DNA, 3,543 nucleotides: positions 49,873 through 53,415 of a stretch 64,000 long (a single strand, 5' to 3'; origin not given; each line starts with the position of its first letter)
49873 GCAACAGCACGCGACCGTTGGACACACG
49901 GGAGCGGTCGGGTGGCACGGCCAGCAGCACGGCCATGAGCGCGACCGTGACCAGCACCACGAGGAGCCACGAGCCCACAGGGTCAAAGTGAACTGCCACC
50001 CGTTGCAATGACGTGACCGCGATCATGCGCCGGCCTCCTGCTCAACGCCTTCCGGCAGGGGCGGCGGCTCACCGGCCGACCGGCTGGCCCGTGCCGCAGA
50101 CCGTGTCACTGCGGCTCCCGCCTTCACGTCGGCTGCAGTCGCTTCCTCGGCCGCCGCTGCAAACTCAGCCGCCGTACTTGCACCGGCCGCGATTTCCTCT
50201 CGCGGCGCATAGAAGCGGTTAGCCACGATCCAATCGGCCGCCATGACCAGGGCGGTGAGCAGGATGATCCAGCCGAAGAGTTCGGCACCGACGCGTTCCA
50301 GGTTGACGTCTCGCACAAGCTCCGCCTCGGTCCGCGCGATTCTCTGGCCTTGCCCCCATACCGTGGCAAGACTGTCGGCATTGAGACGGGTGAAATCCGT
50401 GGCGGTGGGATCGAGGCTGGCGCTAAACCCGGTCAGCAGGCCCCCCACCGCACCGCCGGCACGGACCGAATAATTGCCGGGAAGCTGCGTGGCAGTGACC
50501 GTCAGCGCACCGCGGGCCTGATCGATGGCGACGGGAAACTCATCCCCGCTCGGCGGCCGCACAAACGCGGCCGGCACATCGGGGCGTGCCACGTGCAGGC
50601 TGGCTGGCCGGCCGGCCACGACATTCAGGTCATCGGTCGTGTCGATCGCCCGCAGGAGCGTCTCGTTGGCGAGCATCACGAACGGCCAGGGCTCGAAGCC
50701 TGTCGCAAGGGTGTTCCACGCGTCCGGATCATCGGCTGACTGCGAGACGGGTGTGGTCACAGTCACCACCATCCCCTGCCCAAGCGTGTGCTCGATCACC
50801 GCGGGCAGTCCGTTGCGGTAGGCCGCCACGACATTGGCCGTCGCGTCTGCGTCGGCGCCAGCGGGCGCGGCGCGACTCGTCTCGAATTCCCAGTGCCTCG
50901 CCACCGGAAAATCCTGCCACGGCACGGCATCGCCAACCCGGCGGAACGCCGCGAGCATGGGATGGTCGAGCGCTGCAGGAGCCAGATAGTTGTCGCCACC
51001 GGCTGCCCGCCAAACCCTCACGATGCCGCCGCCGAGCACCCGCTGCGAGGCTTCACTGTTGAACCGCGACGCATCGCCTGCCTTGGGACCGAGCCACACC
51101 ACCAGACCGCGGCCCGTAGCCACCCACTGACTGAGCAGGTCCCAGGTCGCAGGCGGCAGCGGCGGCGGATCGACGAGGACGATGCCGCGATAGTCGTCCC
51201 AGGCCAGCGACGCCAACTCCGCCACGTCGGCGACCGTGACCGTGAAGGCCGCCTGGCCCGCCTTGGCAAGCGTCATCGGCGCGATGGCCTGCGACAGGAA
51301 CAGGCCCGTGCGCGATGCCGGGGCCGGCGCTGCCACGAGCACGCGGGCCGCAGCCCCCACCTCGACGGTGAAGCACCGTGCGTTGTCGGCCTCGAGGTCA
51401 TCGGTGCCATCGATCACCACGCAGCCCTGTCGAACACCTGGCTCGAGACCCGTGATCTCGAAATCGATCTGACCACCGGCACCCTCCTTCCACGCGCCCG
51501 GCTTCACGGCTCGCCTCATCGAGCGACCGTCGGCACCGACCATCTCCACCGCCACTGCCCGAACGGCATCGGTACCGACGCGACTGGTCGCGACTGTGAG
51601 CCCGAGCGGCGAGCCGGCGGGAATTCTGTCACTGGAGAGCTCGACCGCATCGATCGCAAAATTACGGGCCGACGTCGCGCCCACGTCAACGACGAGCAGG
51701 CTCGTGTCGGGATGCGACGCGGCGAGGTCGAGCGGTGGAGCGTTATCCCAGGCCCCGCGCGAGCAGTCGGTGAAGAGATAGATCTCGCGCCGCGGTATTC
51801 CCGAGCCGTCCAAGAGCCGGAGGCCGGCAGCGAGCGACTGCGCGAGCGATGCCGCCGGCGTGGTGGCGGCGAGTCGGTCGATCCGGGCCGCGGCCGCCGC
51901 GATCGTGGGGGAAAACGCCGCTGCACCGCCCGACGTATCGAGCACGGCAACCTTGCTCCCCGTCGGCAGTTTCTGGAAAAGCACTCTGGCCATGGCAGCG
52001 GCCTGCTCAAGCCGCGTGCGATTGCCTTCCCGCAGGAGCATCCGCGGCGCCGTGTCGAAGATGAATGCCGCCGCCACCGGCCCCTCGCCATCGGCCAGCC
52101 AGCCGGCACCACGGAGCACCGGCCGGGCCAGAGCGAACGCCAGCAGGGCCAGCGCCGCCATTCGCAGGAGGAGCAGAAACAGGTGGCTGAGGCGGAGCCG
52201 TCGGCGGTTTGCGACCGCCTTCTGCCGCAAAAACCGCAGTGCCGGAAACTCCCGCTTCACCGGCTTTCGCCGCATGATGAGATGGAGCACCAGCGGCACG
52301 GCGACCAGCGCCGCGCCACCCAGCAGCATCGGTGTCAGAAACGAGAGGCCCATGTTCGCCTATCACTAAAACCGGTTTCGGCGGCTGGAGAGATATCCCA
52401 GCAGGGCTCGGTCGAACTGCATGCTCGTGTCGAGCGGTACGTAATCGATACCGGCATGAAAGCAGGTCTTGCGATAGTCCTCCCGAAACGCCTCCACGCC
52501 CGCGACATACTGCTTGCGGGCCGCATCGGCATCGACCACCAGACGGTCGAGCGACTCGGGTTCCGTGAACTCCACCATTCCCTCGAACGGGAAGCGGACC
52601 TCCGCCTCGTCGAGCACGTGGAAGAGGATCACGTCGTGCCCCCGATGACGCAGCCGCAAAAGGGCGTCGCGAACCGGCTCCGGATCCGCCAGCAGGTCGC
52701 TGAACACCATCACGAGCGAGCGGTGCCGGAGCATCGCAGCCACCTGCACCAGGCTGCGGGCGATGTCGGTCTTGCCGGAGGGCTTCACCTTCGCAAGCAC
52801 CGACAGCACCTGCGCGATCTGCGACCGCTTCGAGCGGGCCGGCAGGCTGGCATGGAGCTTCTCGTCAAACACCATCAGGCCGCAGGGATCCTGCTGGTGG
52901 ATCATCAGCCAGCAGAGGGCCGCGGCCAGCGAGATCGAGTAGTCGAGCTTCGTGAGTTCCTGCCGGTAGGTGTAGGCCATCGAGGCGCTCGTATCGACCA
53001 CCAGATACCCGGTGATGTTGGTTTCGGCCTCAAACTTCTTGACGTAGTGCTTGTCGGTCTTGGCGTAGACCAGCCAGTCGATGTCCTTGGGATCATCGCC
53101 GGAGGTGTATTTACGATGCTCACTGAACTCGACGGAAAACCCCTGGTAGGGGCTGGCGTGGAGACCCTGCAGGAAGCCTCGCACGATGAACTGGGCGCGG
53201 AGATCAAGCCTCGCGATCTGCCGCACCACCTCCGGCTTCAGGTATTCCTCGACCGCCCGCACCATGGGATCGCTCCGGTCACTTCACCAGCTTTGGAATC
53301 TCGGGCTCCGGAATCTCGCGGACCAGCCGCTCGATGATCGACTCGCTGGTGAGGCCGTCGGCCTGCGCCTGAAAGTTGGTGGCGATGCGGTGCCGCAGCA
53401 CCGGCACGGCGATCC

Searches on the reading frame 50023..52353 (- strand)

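Call 78: search_protein_families(library=pfam, proteins=[window:50023-52353:-], max_evalue=0.001)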
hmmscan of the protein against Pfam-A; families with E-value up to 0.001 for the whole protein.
window:50023-52353:- (776 aa): 2 families
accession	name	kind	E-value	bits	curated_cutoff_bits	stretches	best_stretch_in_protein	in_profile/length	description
PF07584.16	BatA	-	1.1e-17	64.6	25.9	1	1-78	1-77/77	Aerotolerance regulator N-terminal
PF13519.12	VWA_2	-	9.9e-05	23.4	27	1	97-196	3-105/107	von Willebrand factor type A domain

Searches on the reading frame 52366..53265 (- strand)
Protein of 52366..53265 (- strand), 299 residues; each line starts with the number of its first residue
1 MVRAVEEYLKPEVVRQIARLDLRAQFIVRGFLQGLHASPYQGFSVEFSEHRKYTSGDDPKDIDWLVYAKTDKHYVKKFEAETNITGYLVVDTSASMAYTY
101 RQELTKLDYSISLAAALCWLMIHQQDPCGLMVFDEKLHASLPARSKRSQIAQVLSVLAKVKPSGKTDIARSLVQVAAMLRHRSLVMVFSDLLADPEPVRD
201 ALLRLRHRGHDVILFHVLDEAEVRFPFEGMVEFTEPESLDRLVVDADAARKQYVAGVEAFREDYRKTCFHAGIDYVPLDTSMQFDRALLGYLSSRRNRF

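Call 78: search_protein_families(library=pfam, proteins=[window:52366-53265:-], max_evalue=0.001)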
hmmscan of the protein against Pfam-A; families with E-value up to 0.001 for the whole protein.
window:52366-53265:- (299 aa): 2 families
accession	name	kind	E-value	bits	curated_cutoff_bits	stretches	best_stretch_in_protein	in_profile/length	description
PF01882.25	DUF58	-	7e-50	169.7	23.4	1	49-259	1-212/216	Protein of unknown function DUF58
PF13519.12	VWA_2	-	4.6e-10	40.5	27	1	88-190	3-105/107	von Willebrand factor type A domain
